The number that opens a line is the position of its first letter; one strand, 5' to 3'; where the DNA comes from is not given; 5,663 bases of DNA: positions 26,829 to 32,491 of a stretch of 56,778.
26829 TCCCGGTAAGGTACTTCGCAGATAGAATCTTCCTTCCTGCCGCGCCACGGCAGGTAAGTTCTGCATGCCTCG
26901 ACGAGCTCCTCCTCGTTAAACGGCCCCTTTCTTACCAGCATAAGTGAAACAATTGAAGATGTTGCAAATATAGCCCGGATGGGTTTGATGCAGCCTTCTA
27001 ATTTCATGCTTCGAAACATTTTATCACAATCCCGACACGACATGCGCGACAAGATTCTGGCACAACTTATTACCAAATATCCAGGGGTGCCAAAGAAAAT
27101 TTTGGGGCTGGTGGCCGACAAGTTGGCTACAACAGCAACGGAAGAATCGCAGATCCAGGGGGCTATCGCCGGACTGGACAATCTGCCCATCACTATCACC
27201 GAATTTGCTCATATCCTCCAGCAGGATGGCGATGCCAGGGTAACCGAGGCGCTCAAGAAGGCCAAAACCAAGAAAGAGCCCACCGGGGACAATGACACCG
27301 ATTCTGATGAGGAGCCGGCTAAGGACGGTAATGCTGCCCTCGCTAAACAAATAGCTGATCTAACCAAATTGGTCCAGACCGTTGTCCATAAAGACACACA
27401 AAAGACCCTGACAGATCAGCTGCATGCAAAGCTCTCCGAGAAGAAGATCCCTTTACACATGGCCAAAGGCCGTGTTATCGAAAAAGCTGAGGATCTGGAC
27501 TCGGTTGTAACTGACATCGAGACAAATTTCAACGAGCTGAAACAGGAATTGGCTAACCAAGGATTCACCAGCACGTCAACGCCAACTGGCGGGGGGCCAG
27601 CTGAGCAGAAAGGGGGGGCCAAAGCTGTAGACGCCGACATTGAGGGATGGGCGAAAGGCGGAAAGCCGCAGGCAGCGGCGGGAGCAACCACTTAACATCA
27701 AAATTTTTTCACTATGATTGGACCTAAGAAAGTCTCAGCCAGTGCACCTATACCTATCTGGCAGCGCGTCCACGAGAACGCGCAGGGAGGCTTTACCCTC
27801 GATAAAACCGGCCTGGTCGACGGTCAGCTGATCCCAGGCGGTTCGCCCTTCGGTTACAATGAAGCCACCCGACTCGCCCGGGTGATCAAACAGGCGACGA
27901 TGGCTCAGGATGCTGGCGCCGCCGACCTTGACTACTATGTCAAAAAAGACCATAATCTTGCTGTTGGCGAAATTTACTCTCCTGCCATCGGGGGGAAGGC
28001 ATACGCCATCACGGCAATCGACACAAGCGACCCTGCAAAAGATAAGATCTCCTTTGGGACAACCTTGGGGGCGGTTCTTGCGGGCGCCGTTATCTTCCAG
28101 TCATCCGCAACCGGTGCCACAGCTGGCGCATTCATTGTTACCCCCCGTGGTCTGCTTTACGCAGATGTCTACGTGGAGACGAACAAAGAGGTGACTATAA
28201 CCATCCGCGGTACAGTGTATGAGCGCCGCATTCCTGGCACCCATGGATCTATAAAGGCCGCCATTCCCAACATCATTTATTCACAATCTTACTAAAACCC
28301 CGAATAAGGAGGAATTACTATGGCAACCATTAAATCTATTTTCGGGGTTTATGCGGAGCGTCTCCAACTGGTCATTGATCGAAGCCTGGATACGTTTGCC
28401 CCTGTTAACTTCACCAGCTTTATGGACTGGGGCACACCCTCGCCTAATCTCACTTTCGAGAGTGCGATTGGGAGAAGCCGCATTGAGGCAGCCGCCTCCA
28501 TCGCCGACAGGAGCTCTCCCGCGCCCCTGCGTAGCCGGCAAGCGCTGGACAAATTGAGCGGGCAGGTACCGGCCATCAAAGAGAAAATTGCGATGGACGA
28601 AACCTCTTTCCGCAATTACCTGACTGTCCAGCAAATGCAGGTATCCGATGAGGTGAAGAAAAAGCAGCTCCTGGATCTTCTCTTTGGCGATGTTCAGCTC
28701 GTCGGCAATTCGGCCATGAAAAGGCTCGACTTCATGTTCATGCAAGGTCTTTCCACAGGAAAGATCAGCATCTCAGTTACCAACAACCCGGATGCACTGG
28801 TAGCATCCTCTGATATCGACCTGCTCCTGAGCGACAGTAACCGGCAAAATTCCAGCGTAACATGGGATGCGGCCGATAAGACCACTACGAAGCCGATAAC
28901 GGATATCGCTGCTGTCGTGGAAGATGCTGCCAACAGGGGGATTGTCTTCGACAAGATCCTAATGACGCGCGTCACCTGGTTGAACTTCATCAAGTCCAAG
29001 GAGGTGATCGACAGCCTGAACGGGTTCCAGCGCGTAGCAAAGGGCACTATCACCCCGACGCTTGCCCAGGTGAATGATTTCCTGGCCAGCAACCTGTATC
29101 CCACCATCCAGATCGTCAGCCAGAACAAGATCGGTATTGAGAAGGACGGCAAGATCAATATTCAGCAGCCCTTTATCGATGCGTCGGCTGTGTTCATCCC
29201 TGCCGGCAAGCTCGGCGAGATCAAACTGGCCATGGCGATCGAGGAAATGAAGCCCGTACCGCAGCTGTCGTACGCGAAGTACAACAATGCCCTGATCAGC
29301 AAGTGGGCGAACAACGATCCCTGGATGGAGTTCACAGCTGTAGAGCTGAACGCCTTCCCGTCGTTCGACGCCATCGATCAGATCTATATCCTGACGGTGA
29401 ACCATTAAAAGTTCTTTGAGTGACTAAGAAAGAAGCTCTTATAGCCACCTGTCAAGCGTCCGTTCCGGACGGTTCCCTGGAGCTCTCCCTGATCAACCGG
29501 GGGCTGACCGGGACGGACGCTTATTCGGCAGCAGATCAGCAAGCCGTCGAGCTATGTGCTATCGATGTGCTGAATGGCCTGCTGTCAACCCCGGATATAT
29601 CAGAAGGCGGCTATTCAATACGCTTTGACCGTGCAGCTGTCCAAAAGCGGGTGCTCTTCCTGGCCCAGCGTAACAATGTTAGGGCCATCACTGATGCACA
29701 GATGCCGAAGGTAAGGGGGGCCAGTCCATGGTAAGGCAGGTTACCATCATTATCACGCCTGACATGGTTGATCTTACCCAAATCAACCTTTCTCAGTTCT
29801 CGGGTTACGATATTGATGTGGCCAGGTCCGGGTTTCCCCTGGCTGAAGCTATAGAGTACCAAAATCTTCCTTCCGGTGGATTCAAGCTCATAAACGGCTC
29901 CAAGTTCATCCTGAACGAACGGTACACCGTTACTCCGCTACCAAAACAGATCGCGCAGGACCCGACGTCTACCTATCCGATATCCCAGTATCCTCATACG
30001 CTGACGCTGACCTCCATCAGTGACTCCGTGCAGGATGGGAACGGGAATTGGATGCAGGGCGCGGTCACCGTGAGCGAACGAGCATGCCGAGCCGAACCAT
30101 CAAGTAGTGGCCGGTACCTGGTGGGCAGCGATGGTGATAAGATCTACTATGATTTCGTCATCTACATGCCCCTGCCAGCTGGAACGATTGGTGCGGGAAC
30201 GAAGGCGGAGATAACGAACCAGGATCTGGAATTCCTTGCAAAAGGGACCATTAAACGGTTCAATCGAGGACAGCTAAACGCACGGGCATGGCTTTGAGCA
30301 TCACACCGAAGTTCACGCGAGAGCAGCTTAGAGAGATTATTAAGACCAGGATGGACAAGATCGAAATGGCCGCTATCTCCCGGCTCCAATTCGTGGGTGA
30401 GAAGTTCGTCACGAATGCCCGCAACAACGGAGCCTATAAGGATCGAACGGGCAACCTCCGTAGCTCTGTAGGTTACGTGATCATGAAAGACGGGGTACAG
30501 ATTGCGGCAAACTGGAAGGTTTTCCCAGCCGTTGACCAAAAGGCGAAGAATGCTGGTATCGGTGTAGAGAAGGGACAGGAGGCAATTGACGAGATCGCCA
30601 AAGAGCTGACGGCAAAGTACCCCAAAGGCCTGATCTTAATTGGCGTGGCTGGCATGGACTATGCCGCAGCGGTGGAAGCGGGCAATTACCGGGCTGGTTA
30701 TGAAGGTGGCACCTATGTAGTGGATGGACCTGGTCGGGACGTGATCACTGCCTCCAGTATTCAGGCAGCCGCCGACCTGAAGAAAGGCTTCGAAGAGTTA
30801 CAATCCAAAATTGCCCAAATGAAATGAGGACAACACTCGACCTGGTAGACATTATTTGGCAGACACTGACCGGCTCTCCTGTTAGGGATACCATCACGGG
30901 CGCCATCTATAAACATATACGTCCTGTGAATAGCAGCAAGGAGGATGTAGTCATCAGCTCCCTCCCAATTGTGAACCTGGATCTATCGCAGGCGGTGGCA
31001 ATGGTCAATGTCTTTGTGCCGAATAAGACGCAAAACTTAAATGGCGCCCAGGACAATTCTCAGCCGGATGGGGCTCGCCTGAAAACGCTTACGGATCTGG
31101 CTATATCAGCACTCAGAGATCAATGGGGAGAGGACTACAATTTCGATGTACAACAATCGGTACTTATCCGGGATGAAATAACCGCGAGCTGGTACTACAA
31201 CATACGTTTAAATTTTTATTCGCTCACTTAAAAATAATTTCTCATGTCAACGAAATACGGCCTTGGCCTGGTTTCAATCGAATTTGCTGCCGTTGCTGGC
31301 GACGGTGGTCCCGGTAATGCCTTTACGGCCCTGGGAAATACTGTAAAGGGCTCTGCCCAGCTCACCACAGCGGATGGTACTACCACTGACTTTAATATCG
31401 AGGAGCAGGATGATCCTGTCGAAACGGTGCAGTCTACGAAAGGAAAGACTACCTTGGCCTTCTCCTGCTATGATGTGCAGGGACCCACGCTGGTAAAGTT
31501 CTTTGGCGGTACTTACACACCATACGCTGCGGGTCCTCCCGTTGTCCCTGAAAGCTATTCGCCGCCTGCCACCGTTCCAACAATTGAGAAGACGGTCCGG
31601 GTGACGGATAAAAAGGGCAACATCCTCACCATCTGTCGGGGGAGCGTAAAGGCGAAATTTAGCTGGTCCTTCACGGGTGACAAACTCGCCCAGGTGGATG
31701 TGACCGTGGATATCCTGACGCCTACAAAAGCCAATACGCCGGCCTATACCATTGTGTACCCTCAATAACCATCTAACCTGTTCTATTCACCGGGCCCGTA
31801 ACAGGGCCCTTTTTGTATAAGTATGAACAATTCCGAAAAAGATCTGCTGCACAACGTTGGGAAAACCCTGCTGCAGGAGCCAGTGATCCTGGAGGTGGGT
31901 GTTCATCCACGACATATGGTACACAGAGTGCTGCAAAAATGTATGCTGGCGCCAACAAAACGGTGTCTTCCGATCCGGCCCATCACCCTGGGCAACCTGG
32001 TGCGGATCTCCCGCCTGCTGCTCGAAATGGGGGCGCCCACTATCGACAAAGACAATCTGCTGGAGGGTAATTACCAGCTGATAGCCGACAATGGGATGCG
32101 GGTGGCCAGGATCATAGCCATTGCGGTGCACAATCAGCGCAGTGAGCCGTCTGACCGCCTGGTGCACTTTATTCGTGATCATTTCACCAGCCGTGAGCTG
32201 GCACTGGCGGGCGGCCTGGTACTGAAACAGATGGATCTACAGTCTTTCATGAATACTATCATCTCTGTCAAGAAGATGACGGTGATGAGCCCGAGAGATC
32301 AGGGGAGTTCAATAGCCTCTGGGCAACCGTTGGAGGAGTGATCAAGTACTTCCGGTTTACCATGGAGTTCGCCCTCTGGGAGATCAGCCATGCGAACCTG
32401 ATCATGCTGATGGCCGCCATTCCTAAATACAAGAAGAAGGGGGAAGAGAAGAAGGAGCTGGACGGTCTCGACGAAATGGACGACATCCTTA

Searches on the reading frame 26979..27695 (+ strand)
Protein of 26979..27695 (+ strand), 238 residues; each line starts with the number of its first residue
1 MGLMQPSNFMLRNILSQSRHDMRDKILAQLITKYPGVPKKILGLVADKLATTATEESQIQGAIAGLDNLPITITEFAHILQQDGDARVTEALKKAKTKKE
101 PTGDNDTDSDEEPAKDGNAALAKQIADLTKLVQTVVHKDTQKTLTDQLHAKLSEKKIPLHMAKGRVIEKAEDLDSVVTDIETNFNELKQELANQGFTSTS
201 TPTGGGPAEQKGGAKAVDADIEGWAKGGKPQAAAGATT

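Call 47: search_protein_families(library=phrogs, proteins=[window:26979-27695:+], max_evalue=0.001)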
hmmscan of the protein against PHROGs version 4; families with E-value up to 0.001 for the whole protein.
window:26979-27695:+ (238 aa): 2 families
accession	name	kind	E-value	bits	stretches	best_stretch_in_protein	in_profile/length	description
phrog_5824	-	unknown function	2.1e-31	110.4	1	22-222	1-217/228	-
phrog_172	-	head and packaging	0.00016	22.8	0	81-212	61-195/229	head scaffolding protein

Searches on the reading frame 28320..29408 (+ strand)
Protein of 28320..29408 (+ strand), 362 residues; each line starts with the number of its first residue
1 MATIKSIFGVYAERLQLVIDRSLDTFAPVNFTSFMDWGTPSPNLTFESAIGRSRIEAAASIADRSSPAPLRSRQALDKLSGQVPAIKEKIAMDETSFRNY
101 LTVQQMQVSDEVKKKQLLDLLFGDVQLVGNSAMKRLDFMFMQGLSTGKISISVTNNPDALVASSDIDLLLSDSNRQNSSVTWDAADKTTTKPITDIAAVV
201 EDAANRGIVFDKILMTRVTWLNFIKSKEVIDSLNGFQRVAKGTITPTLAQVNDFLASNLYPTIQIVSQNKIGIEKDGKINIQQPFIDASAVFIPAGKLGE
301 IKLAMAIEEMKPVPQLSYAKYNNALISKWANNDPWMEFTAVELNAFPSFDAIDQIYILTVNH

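Call 47: search_protein_families(library=phrogs, proteins=[window:28320-29408:+], max_evalue=0.001)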
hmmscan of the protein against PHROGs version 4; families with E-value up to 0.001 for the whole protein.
window:28320-29408:+ (362 aa): 1 family
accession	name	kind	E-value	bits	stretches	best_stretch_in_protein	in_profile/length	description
phrog_29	-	head and packaging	2.6e-32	113.6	1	22-361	49-359/439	major head protein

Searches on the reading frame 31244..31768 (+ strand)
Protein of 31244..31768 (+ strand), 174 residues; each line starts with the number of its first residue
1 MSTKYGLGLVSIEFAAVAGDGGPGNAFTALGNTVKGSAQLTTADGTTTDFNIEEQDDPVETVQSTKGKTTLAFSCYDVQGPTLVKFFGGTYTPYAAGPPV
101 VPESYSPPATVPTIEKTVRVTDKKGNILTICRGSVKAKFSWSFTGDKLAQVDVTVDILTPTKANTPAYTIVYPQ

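Call 47: search_protein_families(library=phrogs, proteins=[window:31244-31768:+], max_evalue=0.001)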
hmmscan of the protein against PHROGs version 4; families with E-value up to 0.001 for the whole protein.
window:31244-31768:+ (174 aa): 1 family
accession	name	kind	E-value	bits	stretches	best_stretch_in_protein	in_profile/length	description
phrog_6767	-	unknown function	1.6e-29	103.8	1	1-171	1-166/169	-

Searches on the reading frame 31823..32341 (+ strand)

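Call 47: search_protein_families(library=phrogs, proteins=[window:31823-32341:+], max_evalue=0.001)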
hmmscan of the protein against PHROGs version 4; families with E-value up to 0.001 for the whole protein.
window:31823-32341:+ (172 aa): 3 families
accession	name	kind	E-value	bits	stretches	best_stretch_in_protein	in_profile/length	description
phrog_12247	-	unknown function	2.1e-11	44.8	1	2-162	2-156/162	-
phrog_14983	-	unknown function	1.6e-10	42.1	1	51-158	44-152/160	-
phrog_15994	-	unknown function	6.2e-07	30.5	1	33-139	40-148/191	-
